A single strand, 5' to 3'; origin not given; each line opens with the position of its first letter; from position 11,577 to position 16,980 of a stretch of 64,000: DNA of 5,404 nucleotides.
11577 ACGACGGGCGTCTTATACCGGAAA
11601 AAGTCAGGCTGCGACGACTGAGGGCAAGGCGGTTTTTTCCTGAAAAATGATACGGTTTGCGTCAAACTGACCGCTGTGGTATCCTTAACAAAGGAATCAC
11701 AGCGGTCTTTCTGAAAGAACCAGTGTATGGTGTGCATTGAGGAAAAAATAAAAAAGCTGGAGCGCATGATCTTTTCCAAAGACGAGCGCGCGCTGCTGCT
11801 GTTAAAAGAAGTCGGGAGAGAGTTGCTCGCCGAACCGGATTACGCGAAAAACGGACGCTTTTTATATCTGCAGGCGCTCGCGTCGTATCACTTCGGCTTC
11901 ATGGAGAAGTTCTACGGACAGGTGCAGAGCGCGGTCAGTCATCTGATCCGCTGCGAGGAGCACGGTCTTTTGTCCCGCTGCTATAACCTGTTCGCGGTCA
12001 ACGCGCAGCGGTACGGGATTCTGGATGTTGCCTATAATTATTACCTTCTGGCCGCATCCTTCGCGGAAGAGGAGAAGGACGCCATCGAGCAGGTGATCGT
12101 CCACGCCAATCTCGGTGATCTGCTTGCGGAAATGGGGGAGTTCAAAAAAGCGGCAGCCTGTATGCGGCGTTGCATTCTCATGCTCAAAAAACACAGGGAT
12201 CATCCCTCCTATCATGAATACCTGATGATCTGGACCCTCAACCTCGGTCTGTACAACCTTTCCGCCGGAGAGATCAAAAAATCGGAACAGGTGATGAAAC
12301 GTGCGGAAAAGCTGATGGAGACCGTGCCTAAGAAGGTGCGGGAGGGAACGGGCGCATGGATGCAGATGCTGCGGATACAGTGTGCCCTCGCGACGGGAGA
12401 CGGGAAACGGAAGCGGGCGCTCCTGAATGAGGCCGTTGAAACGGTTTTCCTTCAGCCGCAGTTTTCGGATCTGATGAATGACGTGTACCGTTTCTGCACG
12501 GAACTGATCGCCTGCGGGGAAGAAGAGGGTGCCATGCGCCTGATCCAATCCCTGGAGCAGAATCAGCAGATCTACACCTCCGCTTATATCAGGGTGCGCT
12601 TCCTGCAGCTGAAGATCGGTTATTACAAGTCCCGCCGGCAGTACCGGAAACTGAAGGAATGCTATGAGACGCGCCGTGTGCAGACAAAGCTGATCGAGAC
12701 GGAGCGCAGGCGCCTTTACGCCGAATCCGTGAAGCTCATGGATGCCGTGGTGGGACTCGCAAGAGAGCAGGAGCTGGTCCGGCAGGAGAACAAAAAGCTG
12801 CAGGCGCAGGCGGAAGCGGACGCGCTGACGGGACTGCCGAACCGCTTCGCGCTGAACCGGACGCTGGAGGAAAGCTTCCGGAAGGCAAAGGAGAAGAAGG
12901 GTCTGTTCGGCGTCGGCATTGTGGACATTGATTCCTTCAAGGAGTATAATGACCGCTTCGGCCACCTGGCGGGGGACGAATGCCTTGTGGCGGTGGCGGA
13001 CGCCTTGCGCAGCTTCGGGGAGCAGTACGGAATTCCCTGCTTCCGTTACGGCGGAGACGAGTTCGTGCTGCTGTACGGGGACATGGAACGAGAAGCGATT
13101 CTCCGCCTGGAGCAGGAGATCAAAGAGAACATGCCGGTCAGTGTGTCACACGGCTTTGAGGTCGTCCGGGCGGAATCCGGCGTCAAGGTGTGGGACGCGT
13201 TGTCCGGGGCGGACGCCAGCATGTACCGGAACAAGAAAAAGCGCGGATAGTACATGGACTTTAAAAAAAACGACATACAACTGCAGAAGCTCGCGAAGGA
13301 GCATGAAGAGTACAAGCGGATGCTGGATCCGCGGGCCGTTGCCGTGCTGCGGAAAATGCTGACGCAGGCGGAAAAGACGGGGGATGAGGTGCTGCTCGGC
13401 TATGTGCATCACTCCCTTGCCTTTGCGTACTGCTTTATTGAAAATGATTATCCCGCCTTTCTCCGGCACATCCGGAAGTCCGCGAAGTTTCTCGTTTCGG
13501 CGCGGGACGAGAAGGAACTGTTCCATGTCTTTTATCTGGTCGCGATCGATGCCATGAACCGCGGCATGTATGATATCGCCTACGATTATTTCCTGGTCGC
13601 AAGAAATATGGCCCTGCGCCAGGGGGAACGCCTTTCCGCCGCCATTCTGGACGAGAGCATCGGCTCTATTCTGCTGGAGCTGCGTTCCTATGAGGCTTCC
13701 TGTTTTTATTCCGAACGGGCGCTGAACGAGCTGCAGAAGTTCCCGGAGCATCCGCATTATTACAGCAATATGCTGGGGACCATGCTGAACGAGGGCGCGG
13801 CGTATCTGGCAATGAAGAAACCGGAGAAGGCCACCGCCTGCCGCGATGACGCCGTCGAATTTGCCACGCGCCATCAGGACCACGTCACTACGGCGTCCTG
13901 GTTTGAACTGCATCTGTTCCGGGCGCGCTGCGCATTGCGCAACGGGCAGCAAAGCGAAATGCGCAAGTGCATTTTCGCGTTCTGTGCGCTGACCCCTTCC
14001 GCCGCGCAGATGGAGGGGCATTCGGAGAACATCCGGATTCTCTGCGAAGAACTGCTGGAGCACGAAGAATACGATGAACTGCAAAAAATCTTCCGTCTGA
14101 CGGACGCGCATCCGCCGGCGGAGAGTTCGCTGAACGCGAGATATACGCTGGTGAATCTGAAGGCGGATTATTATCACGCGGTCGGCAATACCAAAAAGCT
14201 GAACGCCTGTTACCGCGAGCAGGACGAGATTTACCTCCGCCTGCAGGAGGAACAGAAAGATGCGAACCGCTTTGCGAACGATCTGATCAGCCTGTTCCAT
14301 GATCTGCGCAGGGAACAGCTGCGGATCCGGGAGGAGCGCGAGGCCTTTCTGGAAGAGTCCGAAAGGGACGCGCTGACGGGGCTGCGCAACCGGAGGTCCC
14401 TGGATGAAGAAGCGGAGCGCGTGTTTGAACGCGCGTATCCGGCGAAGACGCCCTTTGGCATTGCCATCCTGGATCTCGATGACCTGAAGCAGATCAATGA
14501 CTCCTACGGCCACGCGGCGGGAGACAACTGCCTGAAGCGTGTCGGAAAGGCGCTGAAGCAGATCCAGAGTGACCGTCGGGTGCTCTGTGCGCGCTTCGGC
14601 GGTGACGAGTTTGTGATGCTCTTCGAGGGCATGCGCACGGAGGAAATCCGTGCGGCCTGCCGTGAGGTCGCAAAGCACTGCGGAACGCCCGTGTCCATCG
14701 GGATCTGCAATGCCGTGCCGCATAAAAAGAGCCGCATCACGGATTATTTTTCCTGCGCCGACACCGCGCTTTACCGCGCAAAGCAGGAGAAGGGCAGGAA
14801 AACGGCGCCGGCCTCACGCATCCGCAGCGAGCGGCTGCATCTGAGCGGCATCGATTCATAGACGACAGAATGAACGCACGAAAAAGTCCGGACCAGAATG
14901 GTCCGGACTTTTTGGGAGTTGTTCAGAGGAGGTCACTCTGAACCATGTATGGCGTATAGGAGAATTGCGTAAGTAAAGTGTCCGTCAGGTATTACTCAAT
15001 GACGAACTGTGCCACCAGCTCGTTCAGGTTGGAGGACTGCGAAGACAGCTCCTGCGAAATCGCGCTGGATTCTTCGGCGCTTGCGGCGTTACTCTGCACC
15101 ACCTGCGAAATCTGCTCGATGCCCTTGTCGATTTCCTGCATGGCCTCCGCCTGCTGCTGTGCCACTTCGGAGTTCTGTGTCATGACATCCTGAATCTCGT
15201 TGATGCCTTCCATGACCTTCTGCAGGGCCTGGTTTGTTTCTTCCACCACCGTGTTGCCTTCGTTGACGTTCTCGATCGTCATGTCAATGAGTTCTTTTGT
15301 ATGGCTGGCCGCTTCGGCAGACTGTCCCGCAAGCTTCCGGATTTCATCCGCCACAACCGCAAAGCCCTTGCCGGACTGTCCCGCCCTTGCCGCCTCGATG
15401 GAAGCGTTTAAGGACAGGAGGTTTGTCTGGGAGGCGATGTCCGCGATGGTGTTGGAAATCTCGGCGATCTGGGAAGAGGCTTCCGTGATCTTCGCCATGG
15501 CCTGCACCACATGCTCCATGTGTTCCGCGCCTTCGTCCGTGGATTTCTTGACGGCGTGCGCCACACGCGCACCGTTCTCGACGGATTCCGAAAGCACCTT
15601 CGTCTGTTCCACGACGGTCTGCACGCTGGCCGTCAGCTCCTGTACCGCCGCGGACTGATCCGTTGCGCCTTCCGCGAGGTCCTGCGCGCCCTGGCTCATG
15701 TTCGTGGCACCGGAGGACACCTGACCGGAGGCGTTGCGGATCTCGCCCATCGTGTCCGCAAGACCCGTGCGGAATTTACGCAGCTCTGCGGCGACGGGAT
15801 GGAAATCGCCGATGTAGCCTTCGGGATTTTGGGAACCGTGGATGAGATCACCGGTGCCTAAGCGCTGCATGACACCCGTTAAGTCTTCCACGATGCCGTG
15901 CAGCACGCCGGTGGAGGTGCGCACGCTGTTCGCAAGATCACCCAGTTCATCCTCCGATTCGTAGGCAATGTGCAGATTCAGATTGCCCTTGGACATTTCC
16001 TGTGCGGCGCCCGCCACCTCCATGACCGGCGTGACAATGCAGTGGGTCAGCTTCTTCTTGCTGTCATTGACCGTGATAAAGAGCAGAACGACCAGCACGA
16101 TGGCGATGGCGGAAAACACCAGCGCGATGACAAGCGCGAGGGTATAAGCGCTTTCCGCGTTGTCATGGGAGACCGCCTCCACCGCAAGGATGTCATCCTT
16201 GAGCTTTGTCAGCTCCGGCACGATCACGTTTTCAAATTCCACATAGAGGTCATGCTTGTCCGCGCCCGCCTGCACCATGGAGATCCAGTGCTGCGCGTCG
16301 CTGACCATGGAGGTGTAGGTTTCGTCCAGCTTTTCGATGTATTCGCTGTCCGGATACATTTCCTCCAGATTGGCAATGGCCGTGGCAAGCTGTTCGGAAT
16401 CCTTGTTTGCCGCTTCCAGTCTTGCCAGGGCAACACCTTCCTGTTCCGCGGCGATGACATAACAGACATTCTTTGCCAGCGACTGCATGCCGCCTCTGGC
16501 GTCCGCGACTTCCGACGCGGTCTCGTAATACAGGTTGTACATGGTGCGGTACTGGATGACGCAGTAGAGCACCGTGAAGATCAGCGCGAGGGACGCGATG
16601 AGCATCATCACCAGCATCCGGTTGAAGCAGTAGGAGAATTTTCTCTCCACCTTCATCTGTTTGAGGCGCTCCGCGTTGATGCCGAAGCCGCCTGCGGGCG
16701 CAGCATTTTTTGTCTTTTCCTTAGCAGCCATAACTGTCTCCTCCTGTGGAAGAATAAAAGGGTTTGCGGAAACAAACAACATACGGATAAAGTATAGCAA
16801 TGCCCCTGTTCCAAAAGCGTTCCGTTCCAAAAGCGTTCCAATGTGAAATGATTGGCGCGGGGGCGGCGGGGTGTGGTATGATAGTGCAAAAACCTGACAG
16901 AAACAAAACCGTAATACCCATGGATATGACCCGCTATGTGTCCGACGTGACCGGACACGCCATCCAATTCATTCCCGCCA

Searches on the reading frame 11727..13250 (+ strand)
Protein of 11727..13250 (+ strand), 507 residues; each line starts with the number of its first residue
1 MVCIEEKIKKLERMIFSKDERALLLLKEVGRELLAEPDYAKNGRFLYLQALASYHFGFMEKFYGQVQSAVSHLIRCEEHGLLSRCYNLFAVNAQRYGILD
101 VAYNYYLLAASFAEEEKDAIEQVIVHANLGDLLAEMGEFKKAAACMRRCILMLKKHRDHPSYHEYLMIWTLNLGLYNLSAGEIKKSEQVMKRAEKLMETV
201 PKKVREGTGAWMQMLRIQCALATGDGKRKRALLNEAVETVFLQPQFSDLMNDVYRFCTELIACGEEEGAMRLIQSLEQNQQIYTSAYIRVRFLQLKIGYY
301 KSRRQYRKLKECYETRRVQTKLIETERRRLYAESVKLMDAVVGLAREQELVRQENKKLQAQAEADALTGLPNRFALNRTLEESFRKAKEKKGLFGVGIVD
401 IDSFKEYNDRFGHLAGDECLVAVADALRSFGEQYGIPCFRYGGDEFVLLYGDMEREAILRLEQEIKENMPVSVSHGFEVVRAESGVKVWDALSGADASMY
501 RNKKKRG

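Call 82: search_protein_families(library=pfam, proteins=[window:11727-13250:+])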
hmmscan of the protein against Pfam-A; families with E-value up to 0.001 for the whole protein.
window:11727-13250:+ (507 aa): 5 families
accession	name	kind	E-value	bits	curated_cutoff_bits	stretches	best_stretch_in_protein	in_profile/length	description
PF00990.26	GGDEF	-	8.2e-31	107.4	23.8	1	363-505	2-157/161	Diguanylate cyclase, GGDEF domain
PF17874.7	TPR_MalT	-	4.5e-08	33.2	45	1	54-280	44-270/336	MalT-like TPR region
PF13424.12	TPR_12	-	2.9e-05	24.6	30.1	0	99-150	19-72/77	Tetratricopeptide repeat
PF07719.23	TPR_2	-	0.00024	21.4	27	0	125-151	3-29/34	Tetratricopeptide repeat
PF13181.12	TPR_8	-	0.00033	21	25.7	0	126-150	4-28/34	Tetratricopeptide repeat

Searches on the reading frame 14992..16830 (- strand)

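Call 82: search_protein_families(library=pfam, proteins=[window:14992-16830:-])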
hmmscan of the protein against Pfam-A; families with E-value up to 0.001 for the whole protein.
window:14992-16830:- (612 aa): 3 families
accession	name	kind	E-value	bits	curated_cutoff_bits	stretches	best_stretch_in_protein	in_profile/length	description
PF00015.26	MCPsignal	-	2.4e-38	132.1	34.6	1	423-577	3-171/172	Methyl-accepting chemotaxis protein (MCP) signalling domain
PF00672.30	HAMP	-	1.2e-06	29.2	25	1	265-304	6-45/53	HAMP domain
PF18947.5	HAMP_2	-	0.0009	19.6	24.3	0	265-300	20-55/67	HAMP domain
